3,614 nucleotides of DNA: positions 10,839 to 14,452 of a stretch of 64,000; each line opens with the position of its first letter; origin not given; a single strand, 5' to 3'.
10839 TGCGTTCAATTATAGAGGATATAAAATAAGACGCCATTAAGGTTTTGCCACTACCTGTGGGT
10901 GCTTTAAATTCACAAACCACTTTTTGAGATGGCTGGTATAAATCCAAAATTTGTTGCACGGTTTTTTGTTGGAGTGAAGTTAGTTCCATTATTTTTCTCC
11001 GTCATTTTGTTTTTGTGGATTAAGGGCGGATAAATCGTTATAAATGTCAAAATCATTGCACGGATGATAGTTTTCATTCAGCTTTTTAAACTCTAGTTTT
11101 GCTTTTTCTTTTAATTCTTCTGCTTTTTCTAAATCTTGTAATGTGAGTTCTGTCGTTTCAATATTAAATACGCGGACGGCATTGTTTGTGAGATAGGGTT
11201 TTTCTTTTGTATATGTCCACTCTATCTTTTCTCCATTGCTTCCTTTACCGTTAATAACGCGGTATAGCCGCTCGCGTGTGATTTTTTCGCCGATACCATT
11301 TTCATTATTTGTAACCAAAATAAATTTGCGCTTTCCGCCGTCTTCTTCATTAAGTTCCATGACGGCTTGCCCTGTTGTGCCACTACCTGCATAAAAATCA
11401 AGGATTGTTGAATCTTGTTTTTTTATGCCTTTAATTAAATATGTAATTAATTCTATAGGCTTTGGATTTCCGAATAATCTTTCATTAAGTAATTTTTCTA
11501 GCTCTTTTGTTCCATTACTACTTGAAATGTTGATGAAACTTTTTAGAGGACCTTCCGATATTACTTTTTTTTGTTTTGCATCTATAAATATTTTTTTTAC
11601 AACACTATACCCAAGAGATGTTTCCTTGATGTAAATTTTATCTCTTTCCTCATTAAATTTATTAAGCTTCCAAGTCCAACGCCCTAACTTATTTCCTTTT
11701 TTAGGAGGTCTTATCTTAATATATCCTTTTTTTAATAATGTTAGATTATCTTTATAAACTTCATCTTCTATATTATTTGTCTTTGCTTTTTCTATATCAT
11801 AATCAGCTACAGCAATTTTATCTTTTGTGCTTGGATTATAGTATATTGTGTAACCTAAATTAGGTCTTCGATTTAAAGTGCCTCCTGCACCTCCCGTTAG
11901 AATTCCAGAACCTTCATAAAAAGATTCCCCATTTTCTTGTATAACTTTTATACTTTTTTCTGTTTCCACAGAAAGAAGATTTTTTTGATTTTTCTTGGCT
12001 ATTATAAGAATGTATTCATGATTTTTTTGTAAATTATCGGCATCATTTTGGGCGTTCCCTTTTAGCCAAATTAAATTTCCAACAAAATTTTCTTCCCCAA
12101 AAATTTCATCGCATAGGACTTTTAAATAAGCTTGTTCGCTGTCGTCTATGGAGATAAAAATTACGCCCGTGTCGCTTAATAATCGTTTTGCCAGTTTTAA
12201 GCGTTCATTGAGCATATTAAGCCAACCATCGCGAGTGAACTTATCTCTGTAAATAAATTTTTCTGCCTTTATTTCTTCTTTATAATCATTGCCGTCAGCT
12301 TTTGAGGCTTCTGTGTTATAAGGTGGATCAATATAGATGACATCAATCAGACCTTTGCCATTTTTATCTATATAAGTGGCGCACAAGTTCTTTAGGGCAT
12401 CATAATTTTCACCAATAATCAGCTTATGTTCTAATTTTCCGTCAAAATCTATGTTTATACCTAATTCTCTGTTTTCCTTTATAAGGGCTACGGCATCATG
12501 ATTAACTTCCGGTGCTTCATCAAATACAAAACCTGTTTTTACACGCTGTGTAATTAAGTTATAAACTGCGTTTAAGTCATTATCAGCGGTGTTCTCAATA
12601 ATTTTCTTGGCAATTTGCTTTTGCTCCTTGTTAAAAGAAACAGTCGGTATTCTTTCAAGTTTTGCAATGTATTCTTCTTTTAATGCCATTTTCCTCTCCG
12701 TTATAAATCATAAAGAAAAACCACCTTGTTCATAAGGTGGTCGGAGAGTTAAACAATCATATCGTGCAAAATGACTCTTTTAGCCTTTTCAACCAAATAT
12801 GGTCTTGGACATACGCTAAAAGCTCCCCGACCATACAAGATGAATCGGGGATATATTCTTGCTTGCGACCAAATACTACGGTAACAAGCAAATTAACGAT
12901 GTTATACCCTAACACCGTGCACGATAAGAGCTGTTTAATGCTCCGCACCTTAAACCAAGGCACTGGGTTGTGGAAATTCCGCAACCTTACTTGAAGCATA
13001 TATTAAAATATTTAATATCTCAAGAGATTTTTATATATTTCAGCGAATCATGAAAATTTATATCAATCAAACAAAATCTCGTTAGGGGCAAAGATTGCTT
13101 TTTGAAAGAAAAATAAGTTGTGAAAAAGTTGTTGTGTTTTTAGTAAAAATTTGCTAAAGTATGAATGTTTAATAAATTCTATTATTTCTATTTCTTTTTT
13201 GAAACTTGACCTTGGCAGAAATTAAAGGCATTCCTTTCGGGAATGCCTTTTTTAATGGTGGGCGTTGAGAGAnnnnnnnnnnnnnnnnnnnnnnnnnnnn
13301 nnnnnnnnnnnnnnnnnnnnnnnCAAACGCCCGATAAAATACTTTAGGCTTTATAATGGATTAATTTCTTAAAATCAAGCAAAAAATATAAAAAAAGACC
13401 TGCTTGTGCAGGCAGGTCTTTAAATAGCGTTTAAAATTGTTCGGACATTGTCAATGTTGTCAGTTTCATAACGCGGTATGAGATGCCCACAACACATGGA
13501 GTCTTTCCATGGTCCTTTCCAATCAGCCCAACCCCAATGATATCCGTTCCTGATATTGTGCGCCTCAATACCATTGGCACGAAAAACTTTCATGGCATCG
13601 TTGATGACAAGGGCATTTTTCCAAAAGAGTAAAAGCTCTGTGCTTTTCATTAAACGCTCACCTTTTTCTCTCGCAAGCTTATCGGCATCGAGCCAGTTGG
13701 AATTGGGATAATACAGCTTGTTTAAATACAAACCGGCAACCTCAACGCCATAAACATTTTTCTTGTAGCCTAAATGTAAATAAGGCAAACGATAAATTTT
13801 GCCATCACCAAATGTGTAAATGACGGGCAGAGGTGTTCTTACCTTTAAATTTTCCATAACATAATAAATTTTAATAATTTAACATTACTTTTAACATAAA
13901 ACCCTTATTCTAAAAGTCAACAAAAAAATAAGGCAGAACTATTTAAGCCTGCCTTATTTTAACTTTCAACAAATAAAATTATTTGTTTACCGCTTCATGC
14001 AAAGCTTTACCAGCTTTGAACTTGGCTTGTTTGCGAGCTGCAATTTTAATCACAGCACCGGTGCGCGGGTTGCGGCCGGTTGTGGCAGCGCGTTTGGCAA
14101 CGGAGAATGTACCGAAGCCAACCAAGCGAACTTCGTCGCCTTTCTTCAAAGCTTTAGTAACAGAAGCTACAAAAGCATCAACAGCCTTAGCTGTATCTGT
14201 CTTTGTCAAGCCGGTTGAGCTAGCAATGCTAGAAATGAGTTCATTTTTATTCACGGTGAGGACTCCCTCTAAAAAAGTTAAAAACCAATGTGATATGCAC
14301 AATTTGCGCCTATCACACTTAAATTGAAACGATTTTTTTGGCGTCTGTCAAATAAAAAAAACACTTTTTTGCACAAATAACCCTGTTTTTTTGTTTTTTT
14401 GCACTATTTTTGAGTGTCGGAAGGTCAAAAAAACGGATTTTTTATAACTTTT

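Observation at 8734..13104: Type III R-M islet bounded by a 20-bp direct repeat that duplicates the 3' end of the autotransporter gene, next to tRNA-Val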

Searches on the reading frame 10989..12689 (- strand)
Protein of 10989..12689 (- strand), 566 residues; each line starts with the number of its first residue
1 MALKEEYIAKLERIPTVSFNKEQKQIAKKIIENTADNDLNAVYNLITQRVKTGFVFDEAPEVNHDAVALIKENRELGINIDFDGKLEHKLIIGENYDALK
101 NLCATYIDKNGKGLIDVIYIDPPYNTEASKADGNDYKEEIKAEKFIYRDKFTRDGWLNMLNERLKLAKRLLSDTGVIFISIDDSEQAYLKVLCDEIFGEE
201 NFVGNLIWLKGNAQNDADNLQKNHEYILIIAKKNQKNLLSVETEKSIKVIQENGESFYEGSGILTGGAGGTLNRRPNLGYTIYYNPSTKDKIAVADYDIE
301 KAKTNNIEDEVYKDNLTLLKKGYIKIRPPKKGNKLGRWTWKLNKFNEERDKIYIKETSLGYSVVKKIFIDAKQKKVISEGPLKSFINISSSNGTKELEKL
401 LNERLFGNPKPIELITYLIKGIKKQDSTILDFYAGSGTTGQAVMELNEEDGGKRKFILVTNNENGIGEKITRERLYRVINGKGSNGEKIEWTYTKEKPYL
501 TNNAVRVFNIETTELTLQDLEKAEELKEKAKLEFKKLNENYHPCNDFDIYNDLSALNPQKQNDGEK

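Call 7: search_protein_families(library=pfam, proteins=[window:10989-12689:-], max_evalue=0.01)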
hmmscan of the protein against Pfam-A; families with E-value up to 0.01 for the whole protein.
window:10989-12689:- (566 aa): 3 families
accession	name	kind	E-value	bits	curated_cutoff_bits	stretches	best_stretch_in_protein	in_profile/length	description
PF01555.25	N6_N4_Mtase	-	4.5e-38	131.8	26.7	1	115-456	1-206/221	DNA methylase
PF03602.21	Cons_hypoth95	-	0.00011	22.3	24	0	61-131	71-131/182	Conserved hypothetical protein 95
PF02086.21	MethyltransfD12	-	0.0096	16.1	22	1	112-147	173-208/253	D12 class N6 adenine-specific DNA methyltransferase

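Call 9: find_encoding_contigs(protein=window:10989-12689:-, flank=10000, max_places=10)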
Protein window:10989-12689:- (566 aa): 1 contig read that carries it; 1 place shown.
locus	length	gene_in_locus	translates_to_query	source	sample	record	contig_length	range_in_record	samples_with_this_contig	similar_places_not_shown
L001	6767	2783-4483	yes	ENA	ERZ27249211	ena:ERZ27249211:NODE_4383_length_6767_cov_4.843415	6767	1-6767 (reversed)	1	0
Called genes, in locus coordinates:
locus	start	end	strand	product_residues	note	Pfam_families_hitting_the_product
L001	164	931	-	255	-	PF06691:DUF1189 (weak)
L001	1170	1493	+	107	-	PF18291:HU-HIG, PF00216:Bac_DNA_binding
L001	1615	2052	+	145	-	-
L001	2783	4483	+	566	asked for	PF27727:UCP028340, PF01555:N6_N4_Mtase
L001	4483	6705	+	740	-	PF00270:DEAD (weak), PF04851:ResIII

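Call 64: search_solved_structures(query=window:10989-12689:-, max_evalue=0.001, show_alignments=1)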
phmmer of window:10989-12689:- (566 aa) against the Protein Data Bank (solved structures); distinct sequences matched with E-value up to 0.001: 3.
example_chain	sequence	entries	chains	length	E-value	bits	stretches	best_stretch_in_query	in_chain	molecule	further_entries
7dsu_A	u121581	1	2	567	3.8e-91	309.7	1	3-563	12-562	Mbo45V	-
6k0w_B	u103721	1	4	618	5.7e-37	130.9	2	139-246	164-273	Adenine specific DNA methyltransferase (Mod)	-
4zcf_A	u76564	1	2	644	4.2e-31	111.5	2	86-241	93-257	Restriction endonuclease EcoP15I, modification subunit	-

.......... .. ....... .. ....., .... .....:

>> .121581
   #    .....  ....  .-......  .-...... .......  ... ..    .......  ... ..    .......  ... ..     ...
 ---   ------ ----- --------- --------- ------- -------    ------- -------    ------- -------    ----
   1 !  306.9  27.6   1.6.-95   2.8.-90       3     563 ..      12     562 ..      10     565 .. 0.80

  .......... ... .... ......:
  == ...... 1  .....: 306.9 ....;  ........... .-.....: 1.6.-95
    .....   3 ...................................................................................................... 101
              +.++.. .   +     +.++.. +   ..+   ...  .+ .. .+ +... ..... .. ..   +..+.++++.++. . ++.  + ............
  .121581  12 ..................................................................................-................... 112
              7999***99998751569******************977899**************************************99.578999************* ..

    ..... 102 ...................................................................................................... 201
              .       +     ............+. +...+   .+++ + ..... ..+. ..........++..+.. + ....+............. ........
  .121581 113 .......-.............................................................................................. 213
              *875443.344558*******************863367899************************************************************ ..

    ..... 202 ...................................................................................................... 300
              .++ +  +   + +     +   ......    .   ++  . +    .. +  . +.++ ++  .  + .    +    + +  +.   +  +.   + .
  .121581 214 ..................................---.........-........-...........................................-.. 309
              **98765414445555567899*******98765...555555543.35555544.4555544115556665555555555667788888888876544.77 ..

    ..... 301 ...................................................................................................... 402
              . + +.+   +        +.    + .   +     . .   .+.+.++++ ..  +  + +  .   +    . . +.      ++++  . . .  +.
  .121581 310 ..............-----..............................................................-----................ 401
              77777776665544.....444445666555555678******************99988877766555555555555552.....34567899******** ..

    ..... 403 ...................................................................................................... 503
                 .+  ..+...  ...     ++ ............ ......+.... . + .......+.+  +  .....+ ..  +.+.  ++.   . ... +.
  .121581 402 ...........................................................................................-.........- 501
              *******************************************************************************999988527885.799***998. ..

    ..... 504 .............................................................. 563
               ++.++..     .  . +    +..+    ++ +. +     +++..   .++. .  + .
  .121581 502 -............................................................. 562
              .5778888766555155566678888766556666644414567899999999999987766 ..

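Call 66: search_protein_families(library=ncbifam, proteins=[window:10989-12689:-], max_evalue=0.001)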
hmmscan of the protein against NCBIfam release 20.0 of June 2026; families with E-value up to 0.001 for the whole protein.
window:10989-12689:- (566 aa): 2 families
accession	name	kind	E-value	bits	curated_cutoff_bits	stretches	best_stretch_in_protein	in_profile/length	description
NF050803.1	DnaMtaseCcrMCaul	equivalog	2.7e-07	29.8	830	0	388-480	168-252/350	adenine-specific DNA-methyltransferase CcrM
NF008572.0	PRK11524.1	equivalog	3.6e-07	29.6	292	0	87-233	14-136/294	adenine-specific DNA-methyltransferase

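Call 68: search_protein_families(library=padloc, proteins=[window:10989-12689:-], max_evalue=0.001)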
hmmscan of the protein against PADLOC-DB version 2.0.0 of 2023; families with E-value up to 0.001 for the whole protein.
window:10989-12689:- (566 aa): 33 families (the best 25 are shown)
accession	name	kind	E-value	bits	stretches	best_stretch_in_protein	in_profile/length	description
PDLC03634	MTase_III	-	1.7e-77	259.7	1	81-478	89-461/621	Type III methyltransferase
PDLC03641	MTase_III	-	1e-67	227.2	1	66-522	84-510/657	Type III methyltransferase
PDLC03644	MTase_III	-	1e-64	217.2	1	84-492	35-411/542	Type III methyltransferase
PDLC03640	MTase_III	-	1.1e-51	174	1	86-491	41-460/654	Type III methyltransferase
PDLC03642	MTase_III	-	1.1e-50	170.9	2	50-233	42-217/528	Type III methyltransferase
PDLC03637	MTase_III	-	1.3e-47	160.7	2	90-234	124-265/513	Type III methyltransferase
PDLC03635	MTase_III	-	5.5e-45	152.2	1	83-560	213-660/708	Type III methyltransferase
PDLC03636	MTase_III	-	2.1e-39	133.8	1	81-486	40-416/575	Type III methyltransferase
PDLC03646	MTase_III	-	3.1e-36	122.6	1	71-522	456-878/1057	Type III methyltransferase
PDLC03278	MTase_II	-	9.8e-36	122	2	106-233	15-122/390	Type II methyltransferase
PDLC03639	MTase_III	-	9.4e-34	114.7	2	84-233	84-222/639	Type III methyltransferase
PDLC03638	MTase_III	-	2.3e-31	106.9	1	25-544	309-746/816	Type III methyltransferase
PDLC03645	MTase_III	-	6.5e-29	98.5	2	85-235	137-276/709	Type III methyltransferase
PDLC03354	MTase_II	-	7.3e-29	99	1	88-235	61-209/425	Type II methyltransferase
PDLC03643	MTase_III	-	1.4e-26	91.7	2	162-236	3-78/465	Type III methyltransferase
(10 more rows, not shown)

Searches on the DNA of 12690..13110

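Call 46: search_rna_families(source=window, start=12690, end=13110, threshold=evalue, max_evalue=10, show_alignments=3)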
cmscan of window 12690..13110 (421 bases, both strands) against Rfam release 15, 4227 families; matches with E-value up to 10: 1.
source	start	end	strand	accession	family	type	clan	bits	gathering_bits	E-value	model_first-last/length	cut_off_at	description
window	12712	12826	-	RF00515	PyrR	Cis-reg;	-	19.2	54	2.8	1-115/115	no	PyrR binding site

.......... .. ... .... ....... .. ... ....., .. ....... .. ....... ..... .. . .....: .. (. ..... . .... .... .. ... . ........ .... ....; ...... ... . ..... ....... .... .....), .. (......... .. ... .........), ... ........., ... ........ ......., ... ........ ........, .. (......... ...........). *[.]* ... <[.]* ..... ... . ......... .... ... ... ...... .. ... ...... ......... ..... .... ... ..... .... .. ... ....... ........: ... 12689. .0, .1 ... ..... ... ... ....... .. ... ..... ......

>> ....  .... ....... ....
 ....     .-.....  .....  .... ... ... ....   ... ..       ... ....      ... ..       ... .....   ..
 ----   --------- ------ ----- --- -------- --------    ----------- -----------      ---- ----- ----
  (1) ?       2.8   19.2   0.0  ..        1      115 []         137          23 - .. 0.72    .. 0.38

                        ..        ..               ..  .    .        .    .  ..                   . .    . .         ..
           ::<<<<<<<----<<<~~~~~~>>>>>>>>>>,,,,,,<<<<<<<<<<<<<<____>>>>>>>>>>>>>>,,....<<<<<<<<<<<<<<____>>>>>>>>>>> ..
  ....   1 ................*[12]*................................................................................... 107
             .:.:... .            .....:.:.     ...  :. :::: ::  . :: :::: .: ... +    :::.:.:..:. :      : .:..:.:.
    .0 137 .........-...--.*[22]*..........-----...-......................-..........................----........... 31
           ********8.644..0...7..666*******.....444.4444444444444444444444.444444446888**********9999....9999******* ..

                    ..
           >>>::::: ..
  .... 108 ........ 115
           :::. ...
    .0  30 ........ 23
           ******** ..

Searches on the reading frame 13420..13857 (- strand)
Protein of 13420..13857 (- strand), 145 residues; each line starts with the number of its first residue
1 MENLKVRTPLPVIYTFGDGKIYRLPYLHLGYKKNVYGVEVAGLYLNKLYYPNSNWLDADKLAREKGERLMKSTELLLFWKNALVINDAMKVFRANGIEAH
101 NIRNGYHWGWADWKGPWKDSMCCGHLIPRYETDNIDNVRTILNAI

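Call 7: search_protein_families(library=pfam, proteins=[window:13420-13857:-], max_evalue=0.01)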
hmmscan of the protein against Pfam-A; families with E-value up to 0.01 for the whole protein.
window:13420-13857:- (145 aa): 0 families

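Call 16: find_encoding_contigs(protein=window:13420-13857:-, flank=10000, max_places=10)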
Protein window:13420-13857:- (145 aa): 6 contigs read that carry it; 6 places shown.
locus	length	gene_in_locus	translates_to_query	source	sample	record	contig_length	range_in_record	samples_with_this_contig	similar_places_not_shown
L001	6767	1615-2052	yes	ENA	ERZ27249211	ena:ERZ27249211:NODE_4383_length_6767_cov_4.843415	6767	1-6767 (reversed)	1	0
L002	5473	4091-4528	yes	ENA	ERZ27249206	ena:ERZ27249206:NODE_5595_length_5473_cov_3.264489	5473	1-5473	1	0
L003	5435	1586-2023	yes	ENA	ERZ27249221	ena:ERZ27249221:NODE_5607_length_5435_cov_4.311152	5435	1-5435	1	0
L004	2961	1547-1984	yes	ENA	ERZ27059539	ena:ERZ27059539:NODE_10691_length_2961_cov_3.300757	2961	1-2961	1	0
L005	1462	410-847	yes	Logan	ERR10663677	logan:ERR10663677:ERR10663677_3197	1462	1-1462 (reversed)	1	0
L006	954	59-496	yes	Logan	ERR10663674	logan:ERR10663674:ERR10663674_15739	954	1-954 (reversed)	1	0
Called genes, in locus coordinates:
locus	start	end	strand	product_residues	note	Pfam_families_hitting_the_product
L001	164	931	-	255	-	PF06691:DUF1189 (weak)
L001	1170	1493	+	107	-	PF18291:HU-HIG, PF00216:Bac_DNA_binding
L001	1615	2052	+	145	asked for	-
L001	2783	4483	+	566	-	PF27727:UCP028340, PF01555:N6_N4_Mtase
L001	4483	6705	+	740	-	PF00270:DEAD (weak), PF04851:ResIII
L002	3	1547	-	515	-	?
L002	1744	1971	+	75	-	PF11154:DUF2934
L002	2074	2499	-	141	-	-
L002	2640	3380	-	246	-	PF06691:DUF1189 (weak)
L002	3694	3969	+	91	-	PF00216:Bac_DNA_binding, PF18291:HU-HIG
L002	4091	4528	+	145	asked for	-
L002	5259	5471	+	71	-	?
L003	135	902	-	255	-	PF06691:DUF1189 (weak)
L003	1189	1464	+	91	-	PF00216:Bac_DNA_binding, PF18291:HU-HIG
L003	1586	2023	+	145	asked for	-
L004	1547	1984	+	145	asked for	-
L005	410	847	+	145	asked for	-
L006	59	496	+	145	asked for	-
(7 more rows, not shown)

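Call 20: find_related_loci(query=window:13420-13857:-, collection=genome_contigs, flank=10000)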
Query window:13420-13857:- (145 aa) in genome_contigs; peptide patterns used: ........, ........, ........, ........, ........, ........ (x = any residue, [..] = any of these).
196 stretches matched a pattern; 1 encode a relative of the query (tblastn E <= 1e-3); 1 distinct loci.
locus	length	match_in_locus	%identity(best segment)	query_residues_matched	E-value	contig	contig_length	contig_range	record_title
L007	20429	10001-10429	63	2-143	1e-59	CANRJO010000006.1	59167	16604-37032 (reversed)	MAG: uncultured Alphaproteobacteria bacterium isolate Lapin-021__bin60 genome assembly, contig: Lapin-021__NODE_627_leng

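Call 24: search_protein_families(library=pfam, proteins=[L007:11517-12578:+, L007:12646-13335:+, L007:13441-15978:-, L007:16374-17099:+, L007:8543-9337:-, L007:9992-10453:+], max_evalue=0.01)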
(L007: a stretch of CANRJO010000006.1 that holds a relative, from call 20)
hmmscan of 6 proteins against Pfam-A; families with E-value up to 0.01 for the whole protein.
L007:11517-12578:+ (353 aa): 0 families

L007:12646-13335:+ (229 aa): 1 family
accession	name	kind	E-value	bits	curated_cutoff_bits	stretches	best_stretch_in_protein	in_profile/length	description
PF23080.1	DUF7046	-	0.0051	17.1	27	0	68-131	50-113/172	Domain of unknown function (DUF7046)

L007:13441-15978:- (845 aa): 1 family
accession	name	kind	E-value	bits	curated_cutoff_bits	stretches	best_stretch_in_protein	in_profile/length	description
PF02415.23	Chlam_PMP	-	0.00011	22.5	20.6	0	215-234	3-17/19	Chlamydia polymorphic membrane protein (Chlamydia_PMP) repeat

L007:16374-17099:+ (241 aa): 1 family
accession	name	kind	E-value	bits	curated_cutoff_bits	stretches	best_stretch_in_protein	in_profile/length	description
PF18265.6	Nas2_N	-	0.0019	18.5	23.2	0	173-219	3-49/79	Nas2 N_terminal domain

L007:8543-9337:- (264 aa): 1 family
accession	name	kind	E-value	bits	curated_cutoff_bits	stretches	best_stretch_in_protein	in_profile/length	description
PF06691.16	DUF1189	-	1.6e-14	54.5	28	1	20-244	15-236/244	Protein of unknown function (DUF1189)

L007:9992-10453:+ (153 aa): 0 families

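Call 66: search_protein_families(library=ncbifam, proteins=[L007:11517-12578:+, L007:12646-13335:+, window:13420-13857:-], max_evalue=0.001)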
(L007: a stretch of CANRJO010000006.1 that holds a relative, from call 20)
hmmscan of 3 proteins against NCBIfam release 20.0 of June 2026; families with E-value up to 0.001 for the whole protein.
L007:11517-12578:+ (353 aa): 0 families

L007:12646-13335:+ (229 aa): 0 families

window:13420-13857:- (145 aa): 0 families

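Call 68: search_protein_families(library=padloc, proteins=[L007:11517-12578:+, L007:12646-13335:+], max_evalue=0.001)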
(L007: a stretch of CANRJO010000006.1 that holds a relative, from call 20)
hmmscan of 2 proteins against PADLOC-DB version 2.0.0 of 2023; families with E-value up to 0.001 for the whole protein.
L007:11517-12578:+ (353 aa): 0 families

L007:12646-13335:+ (229 aa): 0 families

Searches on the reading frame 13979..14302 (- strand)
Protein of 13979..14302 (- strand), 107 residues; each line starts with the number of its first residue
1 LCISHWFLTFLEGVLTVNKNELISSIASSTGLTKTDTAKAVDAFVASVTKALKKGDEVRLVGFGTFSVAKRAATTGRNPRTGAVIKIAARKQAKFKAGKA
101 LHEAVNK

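Call 17: find_encoding_contigs(protein=window:13979-14302:-, flank=10000, max_places=10)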
Protein window:13979-14302:- (107 aa): 1 contig read that carries it; 1 place shown.
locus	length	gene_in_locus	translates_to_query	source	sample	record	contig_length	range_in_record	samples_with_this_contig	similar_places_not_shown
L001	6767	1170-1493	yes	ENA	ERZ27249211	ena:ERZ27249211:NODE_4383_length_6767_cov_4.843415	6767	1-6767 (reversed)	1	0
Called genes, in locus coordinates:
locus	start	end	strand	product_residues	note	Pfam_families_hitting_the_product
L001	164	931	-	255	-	PF06691:DUF1189 (weak)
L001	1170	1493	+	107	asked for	PF18291:HU-HIG, PF00216:Bac_DNA_binding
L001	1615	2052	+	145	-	-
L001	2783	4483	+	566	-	PF27727:UCP028340, PF01555:N6_N4_Mtase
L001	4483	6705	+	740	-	PF00270:DEAD (weak), PF04851:ResIII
